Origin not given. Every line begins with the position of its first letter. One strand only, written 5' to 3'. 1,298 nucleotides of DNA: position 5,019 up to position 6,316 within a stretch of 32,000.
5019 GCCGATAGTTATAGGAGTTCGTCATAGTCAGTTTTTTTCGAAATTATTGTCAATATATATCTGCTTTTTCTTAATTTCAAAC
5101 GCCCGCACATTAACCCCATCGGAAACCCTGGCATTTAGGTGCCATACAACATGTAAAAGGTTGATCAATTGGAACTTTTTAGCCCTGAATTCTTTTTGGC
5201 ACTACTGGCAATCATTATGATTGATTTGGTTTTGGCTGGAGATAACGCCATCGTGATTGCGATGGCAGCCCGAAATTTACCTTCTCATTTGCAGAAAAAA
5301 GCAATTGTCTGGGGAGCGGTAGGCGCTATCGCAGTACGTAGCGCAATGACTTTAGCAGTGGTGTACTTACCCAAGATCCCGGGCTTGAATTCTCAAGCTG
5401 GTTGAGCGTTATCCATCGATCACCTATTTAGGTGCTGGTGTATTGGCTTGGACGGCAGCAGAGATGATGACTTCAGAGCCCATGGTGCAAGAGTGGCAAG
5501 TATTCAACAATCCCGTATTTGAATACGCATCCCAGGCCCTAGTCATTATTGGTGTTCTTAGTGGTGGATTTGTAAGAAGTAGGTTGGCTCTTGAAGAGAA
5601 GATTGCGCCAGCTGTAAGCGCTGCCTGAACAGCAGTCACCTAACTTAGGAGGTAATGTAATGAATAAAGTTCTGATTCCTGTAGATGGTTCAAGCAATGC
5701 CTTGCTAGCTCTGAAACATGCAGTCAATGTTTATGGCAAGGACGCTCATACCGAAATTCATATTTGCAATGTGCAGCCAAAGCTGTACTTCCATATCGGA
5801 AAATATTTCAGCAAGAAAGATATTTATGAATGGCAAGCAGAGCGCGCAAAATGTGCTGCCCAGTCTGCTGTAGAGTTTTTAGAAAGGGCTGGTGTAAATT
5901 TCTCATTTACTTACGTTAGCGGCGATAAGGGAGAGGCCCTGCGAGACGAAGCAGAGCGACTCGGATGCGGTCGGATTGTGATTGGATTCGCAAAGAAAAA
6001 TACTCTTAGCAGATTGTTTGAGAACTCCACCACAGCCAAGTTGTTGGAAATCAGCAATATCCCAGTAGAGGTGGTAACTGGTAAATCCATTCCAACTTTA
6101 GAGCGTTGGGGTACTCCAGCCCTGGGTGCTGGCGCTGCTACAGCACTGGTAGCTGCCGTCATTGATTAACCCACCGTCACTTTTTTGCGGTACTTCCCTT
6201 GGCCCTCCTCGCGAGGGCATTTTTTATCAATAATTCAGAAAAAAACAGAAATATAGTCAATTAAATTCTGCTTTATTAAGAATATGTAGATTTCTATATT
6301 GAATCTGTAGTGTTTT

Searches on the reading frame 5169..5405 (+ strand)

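Call 8: search_protein_families(library=pfam, proteins=[window:5169-5405:+], max_evalue=0.01)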
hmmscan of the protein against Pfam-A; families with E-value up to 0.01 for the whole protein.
window:5169-5405:+ (78 aa): 1 family
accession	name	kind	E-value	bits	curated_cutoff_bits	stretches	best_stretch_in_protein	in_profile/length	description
PF03741.22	TerC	-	1.5e-16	61.1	27.8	1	14-70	2-58/178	Integral membrane protein TerC family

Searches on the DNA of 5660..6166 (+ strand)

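Call 11: search_rna_families(sources=[L009, L036, L004, L008, L015, L006, L028], threshold=gathering, show_alignments=3)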
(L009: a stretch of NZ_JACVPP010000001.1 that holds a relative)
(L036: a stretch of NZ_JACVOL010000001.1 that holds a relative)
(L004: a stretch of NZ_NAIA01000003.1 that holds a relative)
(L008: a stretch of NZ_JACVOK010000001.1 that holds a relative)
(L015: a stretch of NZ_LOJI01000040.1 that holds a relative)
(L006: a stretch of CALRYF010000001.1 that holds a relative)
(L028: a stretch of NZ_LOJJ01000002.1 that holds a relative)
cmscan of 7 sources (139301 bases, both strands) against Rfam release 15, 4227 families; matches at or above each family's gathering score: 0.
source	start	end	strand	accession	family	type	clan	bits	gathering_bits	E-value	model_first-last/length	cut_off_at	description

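Call 40: search_rna_families(source=L009, start=9050, end=11350, threshold=evalue, max_evalue=5, show_alignments=2)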
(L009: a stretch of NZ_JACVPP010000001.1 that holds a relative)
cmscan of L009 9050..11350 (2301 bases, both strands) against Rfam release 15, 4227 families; matches with E-value up to 5: 1.
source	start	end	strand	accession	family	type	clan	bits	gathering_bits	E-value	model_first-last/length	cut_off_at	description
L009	11040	11166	+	RF00080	Manganese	Cis-reg; riboswitch;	-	14.8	45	0.25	1-177/177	no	Manganese Mn2+ riboswitch aptamer (yybP-ykoY)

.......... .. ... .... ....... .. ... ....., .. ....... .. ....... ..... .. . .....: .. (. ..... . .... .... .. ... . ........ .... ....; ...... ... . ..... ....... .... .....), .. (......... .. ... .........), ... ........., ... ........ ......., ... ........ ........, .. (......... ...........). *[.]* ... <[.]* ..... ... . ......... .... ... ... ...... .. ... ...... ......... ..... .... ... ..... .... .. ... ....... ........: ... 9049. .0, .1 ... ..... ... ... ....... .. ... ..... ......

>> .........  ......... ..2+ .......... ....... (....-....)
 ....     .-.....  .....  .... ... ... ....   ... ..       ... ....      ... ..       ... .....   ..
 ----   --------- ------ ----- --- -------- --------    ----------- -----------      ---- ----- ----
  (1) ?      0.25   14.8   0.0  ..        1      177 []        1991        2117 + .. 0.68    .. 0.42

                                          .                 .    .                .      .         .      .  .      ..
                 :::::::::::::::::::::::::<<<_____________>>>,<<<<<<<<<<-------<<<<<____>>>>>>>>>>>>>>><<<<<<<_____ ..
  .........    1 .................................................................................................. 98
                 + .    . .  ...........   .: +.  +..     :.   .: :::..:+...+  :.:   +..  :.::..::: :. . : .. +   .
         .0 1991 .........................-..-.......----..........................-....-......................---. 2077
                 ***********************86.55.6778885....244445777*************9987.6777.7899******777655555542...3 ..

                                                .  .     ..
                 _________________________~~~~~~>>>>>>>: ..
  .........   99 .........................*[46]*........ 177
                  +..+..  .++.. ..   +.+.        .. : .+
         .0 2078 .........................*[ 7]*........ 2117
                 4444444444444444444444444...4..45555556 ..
